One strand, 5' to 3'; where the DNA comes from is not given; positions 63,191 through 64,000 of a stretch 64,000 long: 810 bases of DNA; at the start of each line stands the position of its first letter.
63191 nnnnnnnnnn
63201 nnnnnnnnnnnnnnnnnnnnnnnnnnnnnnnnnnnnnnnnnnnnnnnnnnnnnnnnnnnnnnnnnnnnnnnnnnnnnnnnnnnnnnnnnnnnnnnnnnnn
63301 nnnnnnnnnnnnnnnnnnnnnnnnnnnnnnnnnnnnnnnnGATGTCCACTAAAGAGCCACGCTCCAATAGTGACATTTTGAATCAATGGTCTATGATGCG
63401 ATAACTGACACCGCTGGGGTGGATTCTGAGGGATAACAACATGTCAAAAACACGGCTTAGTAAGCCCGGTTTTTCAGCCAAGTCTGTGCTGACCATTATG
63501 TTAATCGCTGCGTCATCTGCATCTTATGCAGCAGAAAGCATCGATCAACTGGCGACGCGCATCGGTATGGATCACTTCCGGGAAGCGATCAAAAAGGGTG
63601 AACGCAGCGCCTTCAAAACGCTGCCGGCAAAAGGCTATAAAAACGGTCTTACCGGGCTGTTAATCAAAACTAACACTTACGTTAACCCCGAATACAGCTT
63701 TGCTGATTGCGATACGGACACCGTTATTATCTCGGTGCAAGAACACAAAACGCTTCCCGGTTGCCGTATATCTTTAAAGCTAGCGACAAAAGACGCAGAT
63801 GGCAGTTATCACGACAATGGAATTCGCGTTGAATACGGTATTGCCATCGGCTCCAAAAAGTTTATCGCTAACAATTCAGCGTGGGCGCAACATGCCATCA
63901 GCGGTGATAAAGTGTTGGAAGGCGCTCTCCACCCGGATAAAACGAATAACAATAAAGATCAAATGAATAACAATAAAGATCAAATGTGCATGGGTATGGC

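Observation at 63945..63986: Perfect 21-bp tandem duplication inside the 3' partial secreted-protein gene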

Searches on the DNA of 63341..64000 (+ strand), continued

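Call 27: get_annotated_region(hit=H157, flank=5000)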
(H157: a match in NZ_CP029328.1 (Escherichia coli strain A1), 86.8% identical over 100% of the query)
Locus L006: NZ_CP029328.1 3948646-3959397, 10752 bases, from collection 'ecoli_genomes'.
description: Escherichia coli strain A1 chromosome, complete genome
organism: Escherichia coli strain A1 (NCBI taxid 562)
replicon: chromosome; assembly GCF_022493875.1
host: Short-beaked echidna; source: feces; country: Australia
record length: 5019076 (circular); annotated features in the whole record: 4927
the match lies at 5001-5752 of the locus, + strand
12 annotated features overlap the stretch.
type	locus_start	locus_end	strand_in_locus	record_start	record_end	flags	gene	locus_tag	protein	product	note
CDS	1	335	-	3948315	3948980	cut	-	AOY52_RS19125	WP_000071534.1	EscR/YscR/HrcR family type III secretion system export apparatus protein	-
CDS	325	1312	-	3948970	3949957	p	-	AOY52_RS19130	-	YscQ/HrcQ family type III secretion apparatus protein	frameshifted; internal stop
CDS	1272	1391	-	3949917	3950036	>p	-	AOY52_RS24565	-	type III secretion system needle length determinant, SpaN/EivJ family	incomplete; partial in the middle of a contig; missing N-terminus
CDS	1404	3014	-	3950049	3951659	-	-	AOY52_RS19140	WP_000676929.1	glycoside hydrolase family 15 protein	-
CDS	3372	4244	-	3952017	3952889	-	-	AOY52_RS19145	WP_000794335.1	DUF6998 domain-containing protein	-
CDS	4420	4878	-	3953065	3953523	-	-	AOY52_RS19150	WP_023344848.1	helix-turn-helix domain-containing protein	-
CDS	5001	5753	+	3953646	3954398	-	-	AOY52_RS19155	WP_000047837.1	hypothetical protein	-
CDS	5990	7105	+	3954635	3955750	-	-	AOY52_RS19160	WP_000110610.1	hypothetical protein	-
CDS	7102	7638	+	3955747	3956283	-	-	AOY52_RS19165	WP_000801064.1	hypothetical protein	-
CDS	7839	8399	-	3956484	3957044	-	-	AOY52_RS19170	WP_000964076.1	recombinase family protein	-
CDS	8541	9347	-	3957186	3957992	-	-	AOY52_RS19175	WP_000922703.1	DUF6602 domain-containing protein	-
CDS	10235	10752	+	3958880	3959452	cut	-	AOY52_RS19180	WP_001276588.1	hypothetical protein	-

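Call 28: get_annotated_region(hit=H158, flank=5000)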
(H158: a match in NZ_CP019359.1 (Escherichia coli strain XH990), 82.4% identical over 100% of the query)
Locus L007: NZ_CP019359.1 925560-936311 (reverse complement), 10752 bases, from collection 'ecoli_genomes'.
description: Escherichia coli strain XH990 chromosome, complete genome
organism: Escherichia coli strain XH990 (NCBI taxid 562)
replicon: chromosome; assembly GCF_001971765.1
host: Homo sapiens; source: urine; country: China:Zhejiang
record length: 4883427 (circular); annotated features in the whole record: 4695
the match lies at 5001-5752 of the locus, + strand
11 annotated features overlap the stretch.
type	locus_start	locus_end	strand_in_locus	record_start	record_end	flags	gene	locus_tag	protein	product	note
CDS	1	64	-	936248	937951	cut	sctC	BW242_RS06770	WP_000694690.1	type III secretion system outer membrane ring subunit SctC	-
CDS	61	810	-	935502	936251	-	-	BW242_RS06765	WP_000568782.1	helix-turn-helix domain-containing protein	-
CDS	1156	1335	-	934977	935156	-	-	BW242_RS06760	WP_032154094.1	GhoT/OrtT family toxin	-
CDS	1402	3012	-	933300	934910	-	-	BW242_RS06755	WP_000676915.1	glycoside hydrolase family 15 protein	-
CDS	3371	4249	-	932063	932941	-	-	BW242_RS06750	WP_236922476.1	DUF6998 domain-containing protein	-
CDS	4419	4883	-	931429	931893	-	-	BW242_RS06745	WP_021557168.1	helix-turn-helix domain-containing protein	-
CDS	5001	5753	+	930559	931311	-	-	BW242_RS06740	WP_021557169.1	hypothetical protein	-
CDS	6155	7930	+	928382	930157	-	-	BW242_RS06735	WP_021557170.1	AIPR family protein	-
CDS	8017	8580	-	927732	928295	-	-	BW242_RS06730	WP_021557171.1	recombinase family protein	-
CDS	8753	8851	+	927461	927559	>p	-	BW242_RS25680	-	hypothetical protein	internal stop; incomplete; partial in the middle of a contig; missing N-terminus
CDS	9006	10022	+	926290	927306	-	-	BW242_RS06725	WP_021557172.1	hypothetical protein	-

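Call 35: get_annotated_region(hit=H59, flank=20000)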
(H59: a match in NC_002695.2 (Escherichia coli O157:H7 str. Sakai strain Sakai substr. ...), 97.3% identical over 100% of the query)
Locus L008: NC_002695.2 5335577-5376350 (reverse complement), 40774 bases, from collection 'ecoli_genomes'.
description: Escherichia coli O157:H7 str. Sakai DNA, complete genome
organism: Escherichia coli O157:H7 str. Sakai strain Sakai substr. RIMD 0509952 (NCBI taxid 386585)
replicon: genomic; assembly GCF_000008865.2
host: Homo sapiens; source: Human intestinal microflora; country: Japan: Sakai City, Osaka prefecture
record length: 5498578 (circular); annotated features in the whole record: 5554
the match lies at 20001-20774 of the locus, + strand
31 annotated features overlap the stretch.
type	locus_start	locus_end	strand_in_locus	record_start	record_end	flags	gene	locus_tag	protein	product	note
sequence_feature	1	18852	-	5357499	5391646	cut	-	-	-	phage-like element SpLE6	-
CDS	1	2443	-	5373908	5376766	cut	-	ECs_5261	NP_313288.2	ATP-dependent helicase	-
CDS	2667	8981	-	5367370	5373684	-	-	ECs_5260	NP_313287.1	DEAD/DEAH box helicase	-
CDS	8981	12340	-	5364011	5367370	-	-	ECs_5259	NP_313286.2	hypothetical protein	-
CDS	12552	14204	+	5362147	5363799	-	-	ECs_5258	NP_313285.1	membrane protein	-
CDS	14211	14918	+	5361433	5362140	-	-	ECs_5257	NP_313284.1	hypothetical protein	-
CDS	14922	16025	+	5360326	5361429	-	-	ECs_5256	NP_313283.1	HNH endonuclease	-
CDS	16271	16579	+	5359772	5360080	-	yjhT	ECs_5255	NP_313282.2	N-acetylneuraminate epimerase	-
CDS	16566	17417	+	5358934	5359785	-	-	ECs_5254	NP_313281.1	restriction endonuclease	-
CDS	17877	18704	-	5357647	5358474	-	-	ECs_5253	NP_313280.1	integrase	-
sequence_feature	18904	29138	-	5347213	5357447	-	-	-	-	phage-like element SpLE5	-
CDS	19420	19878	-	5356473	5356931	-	-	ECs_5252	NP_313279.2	transcription regulator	-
CDS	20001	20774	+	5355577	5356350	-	-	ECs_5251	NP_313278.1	hypothetical protein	-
CDS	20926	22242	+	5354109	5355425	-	-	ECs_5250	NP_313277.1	hypothetical protein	-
CDS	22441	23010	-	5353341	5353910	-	-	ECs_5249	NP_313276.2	site-specific recombinases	-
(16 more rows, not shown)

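Call 36: get_annotated_region(hit=H31, flank=20000)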
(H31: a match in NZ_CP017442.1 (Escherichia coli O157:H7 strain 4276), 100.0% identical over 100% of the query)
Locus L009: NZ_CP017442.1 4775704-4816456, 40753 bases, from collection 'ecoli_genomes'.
description: Escherichia coli O157:H7 strain 4276 chromosome, complete genome
organism: Escherichia coli O157:H7 strain 4276 (NCBI taxid 83334)
replicon: chromosome; assembly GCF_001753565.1
host: -; source: Cattle Hide; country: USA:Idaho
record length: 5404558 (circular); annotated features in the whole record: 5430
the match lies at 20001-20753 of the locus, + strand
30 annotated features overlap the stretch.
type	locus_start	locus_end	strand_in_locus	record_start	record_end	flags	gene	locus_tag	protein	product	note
CDS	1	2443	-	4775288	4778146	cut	-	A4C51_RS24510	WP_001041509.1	DEAD/DEAH box helicase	-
CDS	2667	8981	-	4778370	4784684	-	-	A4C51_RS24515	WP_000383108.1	DEAD/DEAH box helicase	-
CDS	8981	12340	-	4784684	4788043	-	-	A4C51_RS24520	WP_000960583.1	STY4851/ECs_5259 family protein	-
CDS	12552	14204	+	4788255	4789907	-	zorA2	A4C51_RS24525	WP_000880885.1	type II Zorya anti-phage system protein ZorA2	-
CDS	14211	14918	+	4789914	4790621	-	zorB2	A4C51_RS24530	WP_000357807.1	type II Zorya anti-phage system protein ZorB2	-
CDS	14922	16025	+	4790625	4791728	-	zorE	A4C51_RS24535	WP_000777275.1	type II Zorya anti-phage system protein ZorE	-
CDS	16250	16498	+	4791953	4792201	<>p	-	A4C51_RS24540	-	N-acetylneuraminic acid mutarotase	incomplete; partial in the middle of a contig; missing N-terminus and C-terminus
CDS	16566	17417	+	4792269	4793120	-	-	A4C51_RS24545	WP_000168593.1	phosphorothioated DNA-binding restriction endonuclease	-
CDS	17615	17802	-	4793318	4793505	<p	-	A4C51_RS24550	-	transposase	frameshifted; incomplete; partial in the middle of a contig; missing C-terminus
CDS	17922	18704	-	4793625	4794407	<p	-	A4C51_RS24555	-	tyrosine-type recombinase/integrase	incomplete; partial in the middle of a contig; missing C-terminus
CDS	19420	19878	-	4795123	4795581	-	-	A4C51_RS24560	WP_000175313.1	helix-turn-helix domain-containing protein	-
CDS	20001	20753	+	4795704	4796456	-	-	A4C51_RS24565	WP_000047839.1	hypothetical protein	-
CDS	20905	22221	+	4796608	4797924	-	-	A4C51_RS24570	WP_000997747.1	hypothetical protein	-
CDS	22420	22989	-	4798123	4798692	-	-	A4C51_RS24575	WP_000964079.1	recombinase family protein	-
CDS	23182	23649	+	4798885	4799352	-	-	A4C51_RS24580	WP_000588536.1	DUF1643 domain-containing protein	-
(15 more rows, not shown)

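Call 37: get_annotated_region(hit=H41, flank=20000)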
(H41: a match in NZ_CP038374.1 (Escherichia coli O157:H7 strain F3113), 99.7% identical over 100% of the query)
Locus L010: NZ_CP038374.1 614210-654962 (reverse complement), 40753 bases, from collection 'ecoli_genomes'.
description: Escherichia coli O157:H7 strain F3113 chromosome, complete genome
organism: Escherichia coli O157:H7 strain F3113 (NCBI taxid 83334)
replicon: chromosome; assembly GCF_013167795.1
host: -; source: beef; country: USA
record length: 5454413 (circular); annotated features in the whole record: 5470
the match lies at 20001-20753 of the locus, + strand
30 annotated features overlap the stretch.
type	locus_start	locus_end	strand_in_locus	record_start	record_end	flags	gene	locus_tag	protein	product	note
CDS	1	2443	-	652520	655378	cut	-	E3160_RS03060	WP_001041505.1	DEAD/DEAH box helicase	-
CDS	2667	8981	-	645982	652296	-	-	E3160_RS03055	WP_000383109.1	DEAD/DEAH box helicase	-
CDS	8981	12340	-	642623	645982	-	-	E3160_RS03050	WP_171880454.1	STY4851/ECs_5259 family protein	-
CDS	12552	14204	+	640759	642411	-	zorA2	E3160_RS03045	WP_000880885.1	type II Zorya anti-phage system protein ZorA2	-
CDS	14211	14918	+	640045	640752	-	zorB2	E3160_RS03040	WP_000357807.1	type II Zorya anti-phage system protein ZorB2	-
CDS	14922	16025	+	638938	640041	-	zorE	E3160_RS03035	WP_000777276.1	type II Zorya anti-phage system protein ZorE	-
CDS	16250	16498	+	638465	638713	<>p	-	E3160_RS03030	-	N-acetylneuraminate epimerase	incomplete; partial in the middle of a contig; missing N-terminus and C-terminus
CDS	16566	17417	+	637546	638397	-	-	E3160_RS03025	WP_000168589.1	phosphorothioated DNA-binding restriction endonuclease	-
CDS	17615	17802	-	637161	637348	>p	-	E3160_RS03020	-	transposase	frameshifted; incomplete; partial in the middle of a contig; missing C-terminus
CDS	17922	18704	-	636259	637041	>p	-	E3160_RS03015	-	tyrosine-type recombinase/integrase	incomplete; partial in the middle of a contig; missing C-terminus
CDS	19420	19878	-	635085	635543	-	-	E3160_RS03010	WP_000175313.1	helix-turn-helix domain-containing protein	-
CDS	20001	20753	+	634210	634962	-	-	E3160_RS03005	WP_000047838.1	hypothetical protein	-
CDS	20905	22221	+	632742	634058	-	-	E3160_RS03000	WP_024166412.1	hypothetical protein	-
CDS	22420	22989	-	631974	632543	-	-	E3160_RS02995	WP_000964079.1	recombinase family protein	-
CDS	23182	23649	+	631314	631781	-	-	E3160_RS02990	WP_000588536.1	DUF1643 domain-containing protein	-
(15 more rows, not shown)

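Call 38: get_annotated_region(hit=H140, flank=20000)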
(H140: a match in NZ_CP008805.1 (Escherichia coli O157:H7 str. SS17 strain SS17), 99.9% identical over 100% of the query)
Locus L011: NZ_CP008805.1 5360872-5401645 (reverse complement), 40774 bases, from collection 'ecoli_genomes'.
description: Escherichia coli O157:H7 str. SS17 chromosome, complete genome
organism: Escherichia coli O157:H7 str. SS17 strain SS17 (NCBI taxid 1328859)
replicon: chromosome; assembly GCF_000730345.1
host: -; source: Cattle feces; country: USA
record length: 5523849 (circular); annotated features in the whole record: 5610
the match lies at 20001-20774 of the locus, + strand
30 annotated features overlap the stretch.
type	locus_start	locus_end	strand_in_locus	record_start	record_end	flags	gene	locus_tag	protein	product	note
CDS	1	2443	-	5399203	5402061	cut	-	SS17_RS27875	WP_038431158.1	DEAD/DEAH box helicase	-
CDS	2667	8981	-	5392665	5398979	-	-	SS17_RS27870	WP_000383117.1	DEAD/DEAH box helicase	-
CDS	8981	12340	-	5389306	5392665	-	-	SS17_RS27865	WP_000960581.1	STY4851/ECs_5259 family protein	-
CDS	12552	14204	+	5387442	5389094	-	zorA2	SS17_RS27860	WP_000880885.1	type II Zorya anti-phage system protein ZorA2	-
CDS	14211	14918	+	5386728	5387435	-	zorB2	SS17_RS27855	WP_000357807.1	type II Zorya anti-phage system protein ZorB2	-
CDS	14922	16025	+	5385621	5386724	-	zorE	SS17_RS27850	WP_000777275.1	type II Zorya anti-phage system protein ZorE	-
CDS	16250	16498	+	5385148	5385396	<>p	-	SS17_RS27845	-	N-acetylneuraminate epimerase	incomplete; partial in the middle of a contig; missing N-terminus and C-terminus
CDS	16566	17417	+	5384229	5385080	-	-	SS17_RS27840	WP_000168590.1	phosphorothioated DNA-binding restriction endonuclease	-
CDS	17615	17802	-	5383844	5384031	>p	-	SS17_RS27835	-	transposase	frameshifted; incomplete; partial in the middle of a contig; missing C-terminus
CDS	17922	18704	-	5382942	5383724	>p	-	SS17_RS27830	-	tyrosine-type recombinase/integrase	incomplete; partial in the middle of a contig; missing C-terminus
CDS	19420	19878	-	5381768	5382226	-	-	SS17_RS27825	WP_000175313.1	helix-turn-helix domain-containing protein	-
CDS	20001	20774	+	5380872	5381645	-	-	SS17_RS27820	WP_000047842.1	hypothetical protein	-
CDS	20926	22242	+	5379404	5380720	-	-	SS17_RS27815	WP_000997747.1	hypothetical protein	-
CDS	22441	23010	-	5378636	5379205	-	-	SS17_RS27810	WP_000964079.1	recombinase family protein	-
CDS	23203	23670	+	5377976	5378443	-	-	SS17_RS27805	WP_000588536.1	DUF1643 domain-containing protein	-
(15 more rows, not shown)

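Call 39: get_annotated_region(hit=H134, flank=20000)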
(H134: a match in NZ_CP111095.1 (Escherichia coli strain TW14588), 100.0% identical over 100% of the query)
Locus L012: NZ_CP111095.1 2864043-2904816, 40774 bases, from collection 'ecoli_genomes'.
description: Escherichia coli strain TW14588 chromosome, complete genome
organism: Escherichia coli strain TW14588 (NCBI taxid 562)
replicon: chromosome; assembly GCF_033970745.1
host: Lactuca sativa; source: -; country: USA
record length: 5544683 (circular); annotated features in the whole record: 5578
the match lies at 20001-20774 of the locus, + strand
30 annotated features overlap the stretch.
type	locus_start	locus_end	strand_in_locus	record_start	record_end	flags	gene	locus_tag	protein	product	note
CDS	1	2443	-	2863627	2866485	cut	-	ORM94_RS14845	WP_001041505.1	DEAD/DEAH box helicase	-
CDS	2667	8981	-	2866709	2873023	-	-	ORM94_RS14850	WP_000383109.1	DEAD/DEAH box helicase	-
CDS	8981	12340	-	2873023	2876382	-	-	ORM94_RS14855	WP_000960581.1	STY4851/ECs_5259 family protein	-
CDS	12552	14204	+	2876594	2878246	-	zorA2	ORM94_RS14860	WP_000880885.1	type II Zorya anti-phage system protein ZorA2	-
CDS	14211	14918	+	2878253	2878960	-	zorB2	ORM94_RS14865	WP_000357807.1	type II Zorya anti-phage system protein ZorB2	-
CDS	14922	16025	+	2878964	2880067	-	zorE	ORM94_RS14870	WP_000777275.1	type II Zorya anti-phage system protein ZorE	-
CDS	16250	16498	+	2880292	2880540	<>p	-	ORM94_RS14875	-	N-acetylneuraminic acid mutarotase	incomplete; partial in the middle of a contig; missing N-terminus and C-terminus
CDS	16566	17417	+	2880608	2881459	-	-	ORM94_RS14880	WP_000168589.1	phosphorothioated DNA-binding restriction endonuclease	-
CDS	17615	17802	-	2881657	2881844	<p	-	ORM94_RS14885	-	transposase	frameshifted; incomplete; partial in the middle of a contig; missing C-terminus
CDS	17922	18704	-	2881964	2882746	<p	-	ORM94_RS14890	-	tyrosine-type recombinase/integrase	incomplete; partial in the middle of a contig; missing C-terminus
CDS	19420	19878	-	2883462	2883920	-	-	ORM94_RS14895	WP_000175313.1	helix-turn-helix domain-containing protein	-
CDS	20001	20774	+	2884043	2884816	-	-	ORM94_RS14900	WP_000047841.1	hypothetical protein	-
CDS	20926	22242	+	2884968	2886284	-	-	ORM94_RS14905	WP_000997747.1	hypothetical protein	-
CDS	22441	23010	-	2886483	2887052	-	-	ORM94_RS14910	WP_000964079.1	recombinase family protein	-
CDS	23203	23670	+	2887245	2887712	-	-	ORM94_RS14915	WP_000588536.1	DUF1643 domain-containing protein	-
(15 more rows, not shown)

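Call 52: get_annotated_region(hit=H38, flank=20000)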
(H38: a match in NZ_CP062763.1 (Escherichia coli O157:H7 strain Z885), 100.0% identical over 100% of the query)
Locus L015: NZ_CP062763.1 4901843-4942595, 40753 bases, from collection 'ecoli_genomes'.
description: Escherichia coli O157:H7 strain Z885 chromosome, complete genome
organism: Escherichia coli O157:H7 strain Z885 (NCBI taxid 83334)
replicon: chromosome; assembly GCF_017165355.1
host: -; source: Bovine Faeces; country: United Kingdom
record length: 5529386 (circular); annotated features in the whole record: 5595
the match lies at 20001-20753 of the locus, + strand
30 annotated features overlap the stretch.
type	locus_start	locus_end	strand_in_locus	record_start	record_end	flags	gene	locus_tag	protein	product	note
CDS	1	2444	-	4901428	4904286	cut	-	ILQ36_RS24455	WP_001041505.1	DEAD/DEAH box helicase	-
CDS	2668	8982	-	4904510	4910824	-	-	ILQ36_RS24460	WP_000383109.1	DEAD/DEAH box helicase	-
CDS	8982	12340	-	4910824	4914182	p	-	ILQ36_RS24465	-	STY4851/ECs_5259 family protein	frameshifted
CDS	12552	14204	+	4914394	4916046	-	zorA2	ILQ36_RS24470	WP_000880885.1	type II Zorya anti-phage system protein ZorA2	-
CDS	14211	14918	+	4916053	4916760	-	zorB2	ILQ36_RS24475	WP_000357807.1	type II Zorya anti-phage system protein ZorB2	-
CDS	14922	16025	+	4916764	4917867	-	zorE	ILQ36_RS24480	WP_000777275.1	type II Zorya anti-phage system protein ZorE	-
CDS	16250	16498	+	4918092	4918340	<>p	-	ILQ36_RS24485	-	N-acetylneuraminate epimerase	incomplete; partial in the middle of a contig; missing N-terminus and C-terminus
CDS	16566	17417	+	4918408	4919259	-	-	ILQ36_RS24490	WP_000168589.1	phosphorothioated DNA-binding restriction endonuclease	-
CDS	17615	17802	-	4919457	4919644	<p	-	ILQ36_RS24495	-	transposase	frameshifted; incomplete; partial in the middle of a contig; missing C-terminus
CDS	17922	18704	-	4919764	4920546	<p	-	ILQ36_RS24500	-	tyrosine-type recombinase/integrase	internal stop; incomplete; partial in the middle of a contig; missing C-terminus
CDS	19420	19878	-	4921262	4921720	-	-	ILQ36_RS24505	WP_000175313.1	helix-turn-helix domain-containing protein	-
CDS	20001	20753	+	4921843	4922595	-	-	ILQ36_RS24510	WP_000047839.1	hypothetical protein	-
CDS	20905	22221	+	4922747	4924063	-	-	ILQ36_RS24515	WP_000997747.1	hypothetical protein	-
CDS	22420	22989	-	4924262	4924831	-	-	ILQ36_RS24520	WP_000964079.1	recombinase family protein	-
CDS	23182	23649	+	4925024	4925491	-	-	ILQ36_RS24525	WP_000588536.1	DUF1643 domain-containing protein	-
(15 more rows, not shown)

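Call 53: get_annotated_region(hit=H39, flank=20000)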
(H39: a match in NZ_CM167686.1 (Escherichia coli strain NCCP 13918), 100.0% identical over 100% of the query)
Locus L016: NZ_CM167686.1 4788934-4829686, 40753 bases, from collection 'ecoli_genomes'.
description: Escherichia coli strain NCCP 13918 chromosome, whole genome shotgun sequence
organism: Escherichia coli strain NCCP 13918 (NCBI taxid 562)
replicon: chromosome; assembly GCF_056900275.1
host: Homo sapiens; source: stool; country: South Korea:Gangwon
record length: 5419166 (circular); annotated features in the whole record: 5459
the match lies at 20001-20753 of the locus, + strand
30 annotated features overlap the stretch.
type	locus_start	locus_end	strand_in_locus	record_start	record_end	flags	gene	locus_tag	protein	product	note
CDS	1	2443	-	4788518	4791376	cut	-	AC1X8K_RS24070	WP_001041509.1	DEAD/DEAH box helicase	-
CDS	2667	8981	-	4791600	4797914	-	-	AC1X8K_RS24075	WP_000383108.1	motility-regulating DEAH-box RNA helicase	-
CDS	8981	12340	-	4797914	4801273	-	-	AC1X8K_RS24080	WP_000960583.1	STY4851/ECs_5259 family protein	-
CDS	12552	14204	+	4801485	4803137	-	zorA2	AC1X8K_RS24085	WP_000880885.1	type II Zorya anti-phage system protein ZorA2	-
CDS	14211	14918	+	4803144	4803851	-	zorB2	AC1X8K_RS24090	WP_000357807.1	type II Zorya anti-phage system protein ZorB2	-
CDS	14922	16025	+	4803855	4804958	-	zorE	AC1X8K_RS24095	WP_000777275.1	type II Zorya anti-phage system protein ZorE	-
CDS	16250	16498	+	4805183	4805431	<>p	-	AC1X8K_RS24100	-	N-acetylneuraminate epimerase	incomplete; partial in the middle of a contig; missing N-terminus and C-terminus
CDS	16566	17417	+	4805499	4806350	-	-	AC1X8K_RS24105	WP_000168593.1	phosphorothioated DNA-binding restriction endonuclease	-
CDS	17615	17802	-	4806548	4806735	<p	-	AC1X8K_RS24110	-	transposase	frameshifted; incomplete; partial in the middle of a contig; missing C-terminus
CDS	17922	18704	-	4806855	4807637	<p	-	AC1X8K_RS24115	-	tyrosine-type recombinase/integrase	incomplete; partial in the middle of a contig; missing C-terminus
CDS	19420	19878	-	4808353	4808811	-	-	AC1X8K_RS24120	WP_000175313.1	helix-turn-helix domain-containing protein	-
CDS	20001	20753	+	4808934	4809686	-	-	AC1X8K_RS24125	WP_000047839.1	hypothetical protein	-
CDS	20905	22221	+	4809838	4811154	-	-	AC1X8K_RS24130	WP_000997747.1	hypothetical protein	-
CDS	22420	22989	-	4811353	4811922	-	-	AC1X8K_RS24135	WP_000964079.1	recombinase family protein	-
CDS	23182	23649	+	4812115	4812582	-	-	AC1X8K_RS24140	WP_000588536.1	DUF1643 domain-containing protein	-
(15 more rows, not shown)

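Call 54: get_annotated_region(hit=H40, flank=20000)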
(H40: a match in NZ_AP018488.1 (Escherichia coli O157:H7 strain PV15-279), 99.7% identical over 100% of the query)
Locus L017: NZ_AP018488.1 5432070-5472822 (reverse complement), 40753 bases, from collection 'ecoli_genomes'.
description: Escherichia coli O157:H7 strain PV15-279 chromosome, complete genome
organism: Escherichia coli O157:H7 strain PV15-279 (NCBI taxid 83334)
replicon: chromosome; assembly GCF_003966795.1
host: Homo sapiens; source: -; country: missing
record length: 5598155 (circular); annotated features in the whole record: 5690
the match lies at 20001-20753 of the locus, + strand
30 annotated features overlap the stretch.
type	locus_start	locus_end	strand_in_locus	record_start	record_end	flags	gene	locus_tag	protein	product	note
CDS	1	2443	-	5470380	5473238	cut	-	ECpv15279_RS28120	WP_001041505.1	DEAD/DEAH box helicase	-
CDS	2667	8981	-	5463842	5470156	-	-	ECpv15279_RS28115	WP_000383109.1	DEAD/DEAH box helicase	-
CDS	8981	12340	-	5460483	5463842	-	-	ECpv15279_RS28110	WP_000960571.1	STY4851/ECs_5259 family protein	-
CDS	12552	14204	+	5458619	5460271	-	zorA2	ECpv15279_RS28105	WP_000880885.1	type II Zorya anti-phage system protein ZorA2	-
CDS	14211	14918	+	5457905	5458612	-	zorB2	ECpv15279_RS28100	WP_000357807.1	type II Zorya anti-phage system protein ZorB2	-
CDS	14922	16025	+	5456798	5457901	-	zorE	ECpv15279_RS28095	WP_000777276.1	type II Zorya anti-phage system protein ZorE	-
CDS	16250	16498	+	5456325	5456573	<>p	-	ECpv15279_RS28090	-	N-acetylneuraminate epimerase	incomplete; partial in the middle of a contig; missing N-terminus and C-terminus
CDS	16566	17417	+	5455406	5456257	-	-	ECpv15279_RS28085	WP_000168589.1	phosphorothioated DNA-binding restriction endonuclease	-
CDS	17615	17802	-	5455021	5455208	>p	-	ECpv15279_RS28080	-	transposase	frameshifted; incomplete; partial in the middle of a contig; missing C-terminus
CDS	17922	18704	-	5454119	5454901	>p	-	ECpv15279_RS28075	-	tyrosine-type recombinase/integrase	incomplete; partial in the middle of a contig; missing C-terminus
CDS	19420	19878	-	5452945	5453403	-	-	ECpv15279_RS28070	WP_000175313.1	helix-turn-helix domain-containing protein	-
CDS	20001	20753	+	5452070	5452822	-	-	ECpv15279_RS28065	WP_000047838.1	hypothetical protein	-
CDS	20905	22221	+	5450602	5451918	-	-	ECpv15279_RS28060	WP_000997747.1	hypothetical protein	-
CDS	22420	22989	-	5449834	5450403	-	-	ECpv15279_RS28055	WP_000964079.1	recombinase family protein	-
CDS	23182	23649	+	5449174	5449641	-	-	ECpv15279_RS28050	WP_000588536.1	DUF1643 domain-containing protein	-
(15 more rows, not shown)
